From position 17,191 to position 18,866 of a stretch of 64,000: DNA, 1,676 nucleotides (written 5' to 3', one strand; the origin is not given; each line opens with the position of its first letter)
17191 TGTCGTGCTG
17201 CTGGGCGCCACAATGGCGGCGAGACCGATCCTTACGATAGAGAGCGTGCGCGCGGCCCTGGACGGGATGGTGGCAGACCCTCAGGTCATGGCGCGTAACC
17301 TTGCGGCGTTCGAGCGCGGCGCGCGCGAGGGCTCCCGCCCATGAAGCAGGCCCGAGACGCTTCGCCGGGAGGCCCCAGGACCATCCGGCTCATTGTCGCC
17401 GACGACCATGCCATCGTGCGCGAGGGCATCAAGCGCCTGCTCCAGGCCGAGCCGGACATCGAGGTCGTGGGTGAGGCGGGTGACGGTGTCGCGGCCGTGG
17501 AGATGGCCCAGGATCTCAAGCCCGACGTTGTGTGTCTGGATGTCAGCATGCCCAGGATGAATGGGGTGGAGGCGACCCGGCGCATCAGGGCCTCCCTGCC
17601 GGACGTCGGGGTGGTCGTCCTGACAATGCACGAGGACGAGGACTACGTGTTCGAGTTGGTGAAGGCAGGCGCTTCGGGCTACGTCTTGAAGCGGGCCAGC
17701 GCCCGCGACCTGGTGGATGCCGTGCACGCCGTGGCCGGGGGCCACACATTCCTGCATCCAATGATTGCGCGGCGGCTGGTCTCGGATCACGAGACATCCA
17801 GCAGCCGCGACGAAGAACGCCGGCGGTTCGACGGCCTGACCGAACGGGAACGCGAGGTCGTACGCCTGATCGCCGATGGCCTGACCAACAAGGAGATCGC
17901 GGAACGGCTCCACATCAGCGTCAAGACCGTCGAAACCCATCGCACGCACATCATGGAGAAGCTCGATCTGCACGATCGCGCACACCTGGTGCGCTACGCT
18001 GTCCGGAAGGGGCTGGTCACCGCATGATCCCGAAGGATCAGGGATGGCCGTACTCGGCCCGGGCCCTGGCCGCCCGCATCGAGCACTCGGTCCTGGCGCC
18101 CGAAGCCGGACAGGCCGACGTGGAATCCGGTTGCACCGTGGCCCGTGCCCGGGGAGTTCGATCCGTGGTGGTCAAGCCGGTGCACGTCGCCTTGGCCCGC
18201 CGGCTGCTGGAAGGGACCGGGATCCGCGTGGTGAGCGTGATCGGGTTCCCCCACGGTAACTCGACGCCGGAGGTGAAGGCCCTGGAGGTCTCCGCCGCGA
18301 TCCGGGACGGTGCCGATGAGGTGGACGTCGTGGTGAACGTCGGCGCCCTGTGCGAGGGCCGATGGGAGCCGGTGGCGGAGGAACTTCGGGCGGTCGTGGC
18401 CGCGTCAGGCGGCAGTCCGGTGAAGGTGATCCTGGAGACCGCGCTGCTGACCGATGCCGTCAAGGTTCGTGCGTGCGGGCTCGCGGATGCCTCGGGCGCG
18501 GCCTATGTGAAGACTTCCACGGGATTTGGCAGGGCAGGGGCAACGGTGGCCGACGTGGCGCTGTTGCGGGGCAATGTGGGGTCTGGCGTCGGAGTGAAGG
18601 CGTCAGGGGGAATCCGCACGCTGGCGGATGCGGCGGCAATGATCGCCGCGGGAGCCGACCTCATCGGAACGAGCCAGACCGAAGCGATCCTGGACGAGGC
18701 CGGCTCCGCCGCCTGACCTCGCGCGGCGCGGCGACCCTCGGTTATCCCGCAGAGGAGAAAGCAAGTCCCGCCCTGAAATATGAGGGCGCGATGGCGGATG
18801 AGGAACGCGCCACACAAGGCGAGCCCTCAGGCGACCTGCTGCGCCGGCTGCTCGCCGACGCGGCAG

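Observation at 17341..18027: Orphan LuxR-type response regulator translationally fused into the kor-deoC operon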

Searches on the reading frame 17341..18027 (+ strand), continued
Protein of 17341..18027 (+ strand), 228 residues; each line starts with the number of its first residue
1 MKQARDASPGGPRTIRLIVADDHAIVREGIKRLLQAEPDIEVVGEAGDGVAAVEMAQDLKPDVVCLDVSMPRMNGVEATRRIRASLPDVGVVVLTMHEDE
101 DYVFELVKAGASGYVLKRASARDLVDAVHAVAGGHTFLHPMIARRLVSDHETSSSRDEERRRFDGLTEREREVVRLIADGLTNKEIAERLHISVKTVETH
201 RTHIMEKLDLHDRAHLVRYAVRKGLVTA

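Call 68: find_homologous_proteins(query=L098:3001-4164:+, max_evalue=1e-120)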
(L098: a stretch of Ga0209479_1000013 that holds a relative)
Query L098:3001-4164:+ (388 aa): 81 proteins with E <= 1e-120 among 8000 candidates.
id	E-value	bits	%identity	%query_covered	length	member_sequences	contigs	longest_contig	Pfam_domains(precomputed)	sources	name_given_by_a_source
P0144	2.0e-225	766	91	99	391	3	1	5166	PF13185.13,PF01590.33,PF13581.13,PF07730.20,PF02518.32,PF13492.13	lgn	-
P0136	2.3e-225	766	92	99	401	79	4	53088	PF13185.13,PF01590.33,PF13581.13,PF07730.20,PF02518.32,PF13492.13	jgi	jgi:signal transduction histidine kinase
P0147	2.3e-221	752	91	99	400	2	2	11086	PF13185.13,PF01590.33,PF13581.13,PF07730.20,PF02518.32,PF13492.13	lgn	-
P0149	1.2e-213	727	88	99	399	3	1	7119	PF13185.13,PF01590.33,PF13581.13,PF07730.20,PF02518.32,PF13492.13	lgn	-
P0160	5.2e-209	712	87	99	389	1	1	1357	PF13185.13,PF01590.33,PF13581.13,PF07730.20,PF02518.32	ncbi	-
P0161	6.6e-208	708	86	99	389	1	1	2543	PF13185.13,PF01590.33,PF13581.13,PF07730.20,PF02518.32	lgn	-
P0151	8.1e-203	691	82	99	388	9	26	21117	PF13185.13,PF01590.33,PF13581.13,PF07730.20,PF02518.32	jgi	jgi:signal transduction histidine kinase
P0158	3.0e-198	676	82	97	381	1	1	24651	PF13185.13,PF01590.33,PF13581.13,PF07730.20,PF02518.32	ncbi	-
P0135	2.0e-191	654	78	100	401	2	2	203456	PF13185.13,PF01590.33,PF13581.13,PF07730.20,PF02518.32,PF13492.13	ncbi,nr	ncbi:MAG: sensor histidine kinase [Armatimonadota bacterium]|nr:sensor histidine kinase [Armatimonad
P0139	1.8e-188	644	78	99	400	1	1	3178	PF13185.13,PF01590.33,PF13581.13,PF07730.20,PF02518.32,PF13492.13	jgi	jgi:signal transduction histidine kinase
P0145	1.3e-187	641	77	99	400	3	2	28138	PF13185.13,PF01590.33,PF13581.13,PF07730.20,PF02518.32,PF13492.13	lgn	-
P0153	1.7e-185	634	77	99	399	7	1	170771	PF13185.13,PF01590.33,PF13581.13,PF07730.20,PF02518.32,PF13492.13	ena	-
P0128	1.4e-183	628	76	99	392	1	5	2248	PF13185.13,PF01590.33,PF13581.13,PF07730.20,PF02518.32,PF13492.13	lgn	-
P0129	4.6e-182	623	75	99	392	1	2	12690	PF13185.13,PF01590.33,PF13581.13,PF07730.20,PF02518.32,PF13492.13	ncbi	-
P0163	9.6e-182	622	76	98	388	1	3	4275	PF13185.13,PF01590.33,PF13581.13,PF07730.20,PF02518.32,PF13492.13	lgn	-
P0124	5.7e-175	600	73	99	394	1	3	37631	PF13185.13,PF01590.33,PF13581.13,PF07730.20,PF02518.32,PF13492.13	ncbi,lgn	-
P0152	7.7e-167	573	70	98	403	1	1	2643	PF13185.13,PF01590.33,PF13581.13,PF07730.20,PF02518.32,PF13492.13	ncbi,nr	ncbi:MAG: sensor histidine kinase [Armatimonadetes bacterium]|nr:sensor histidine kinase [Armatimona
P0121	2.9e-161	555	68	99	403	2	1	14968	PF13185.13,PF01590.33,PF13581.13,PF07730.20,PF02518.32,PF13492.13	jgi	-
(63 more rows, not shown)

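Call 69: find_encoding_contigs(protein=P0136, flank=9000, max_places=2)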
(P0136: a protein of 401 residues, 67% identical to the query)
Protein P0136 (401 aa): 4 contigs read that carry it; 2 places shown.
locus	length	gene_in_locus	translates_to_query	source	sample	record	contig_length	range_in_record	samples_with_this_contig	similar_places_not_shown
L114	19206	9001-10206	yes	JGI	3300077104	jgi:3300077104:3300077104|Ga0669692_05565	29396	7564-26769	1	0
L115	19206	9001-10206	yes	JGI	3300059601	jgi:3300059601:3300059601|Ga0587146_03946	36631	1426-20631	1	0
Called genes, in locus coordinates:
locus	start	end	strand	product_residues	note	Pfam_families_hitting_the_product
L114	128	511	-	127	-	PF05751:FixH (weak), PF13115:YtkA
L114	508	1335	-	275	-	PF12679:ABC2_membrane_2, PF12698:ABC2_membrane_3 (weak)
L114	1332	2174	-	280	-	PF00005:ABC_tran, PF13401:AAA_22 (faint), PF13304:AAA_21 (weak)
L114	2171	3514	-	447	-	PF05048:NosD, PF13229:Beta_helix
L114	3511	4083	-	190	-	-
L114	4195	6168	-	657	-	PF18764:nos_propeller, PF13473:Cupredoxin_1, PF00116:COX2 (weak)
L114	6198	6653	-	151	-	PF02082:Rrf2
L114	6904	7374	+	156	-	PF00582:Usp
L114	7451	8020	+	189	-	-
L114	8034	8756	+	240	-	PF00571:CBS, PF04972:BON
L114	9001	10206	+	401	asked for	PF01590:GAF, PF13185:GAF_2, PF13492:GAF_3 (weak), PF07730:HisKA_3, PF13581:HATPase_c_2 (weak), PF02518:HATPase_c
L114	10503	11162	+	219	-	PF00571:CBS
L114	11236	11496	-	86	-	PF04214:DUF411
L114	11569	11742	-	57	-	-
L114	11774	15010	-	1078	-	PF04879:Molybdop_Fe4S4 (faint), PF00384:Molybdopterin, PF01568:Molydop_binding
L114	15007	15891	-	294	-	PF03916:NrfD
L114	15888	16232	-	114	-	PF03916:NrfD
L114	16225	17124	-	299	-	PF13187:Fer4_9 (faint), PF12838:Fer4_7 (faint), PF13237:Fer4_10 (weak), PF13247:Fer4_11, PF00037:Fer4 (weak), PF12797:Fer4_2 (weak), PF12837:Fer4_6 (weak), PF13247:Fer4_11, +1 more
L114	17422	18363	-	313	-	PF02775:TPP_enzyme_C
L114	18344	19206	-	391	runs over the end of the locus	PF01855:POR_N, PF17147:PFOR_II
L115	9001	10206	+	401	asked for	PF01590:GAF, PF13185:GAF_2, PF13492:GAF_3 (weak), PF07730:HisKA_3, PF13581:HATPase_c_2 (weak), PF02518:HATPase_c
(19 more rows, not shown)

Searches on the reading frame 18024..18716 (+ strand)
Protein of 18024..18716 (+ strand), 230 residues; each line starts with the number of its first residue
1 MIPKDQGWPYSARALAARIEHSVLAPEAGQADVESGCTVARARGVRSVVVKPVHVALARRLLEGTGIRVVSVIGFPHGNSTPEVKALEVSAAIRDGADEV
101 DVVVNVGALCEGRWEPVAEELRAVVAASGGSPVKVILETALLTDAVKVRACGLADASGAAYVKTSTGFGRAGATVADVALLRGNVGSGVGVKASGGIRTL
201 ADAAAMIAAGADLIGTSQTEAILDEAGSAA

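Call 5: search_protein_families(library=pfam, proteins=[window:18024-18716:+])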
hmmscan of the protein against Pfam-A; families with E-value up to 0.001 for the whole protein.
window:18024-18716:+ (230 aa): 1 family
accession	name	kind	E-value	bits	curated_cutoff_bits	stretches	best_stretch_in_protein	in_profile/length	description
PF01791.15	DeoC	-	2.5e-10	40.8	23.8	1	28-214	19-218/229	DeoC/LacD family aldolase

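Call 6: search_protein_families(library=ncbifam, proteins=[window:18024-18716:+])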
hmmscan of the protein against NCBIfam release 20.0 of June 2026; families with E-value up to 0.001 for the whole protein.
window:18024-18716:+ (230 aa): 1 family
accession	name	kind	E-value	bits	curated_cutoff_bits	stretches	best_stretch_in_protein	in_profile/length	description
TIGR00126.1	deoC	equivalog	2.5e-69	232.9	117.3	1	15-222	2-209/211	deoxyribose-phosphate aldolase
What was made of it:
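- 18024..18716 (+): deoC (deoxyribose-phosphate aldolase), a variable downstream cistron. TIGR00126, 233 bits (call 6).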
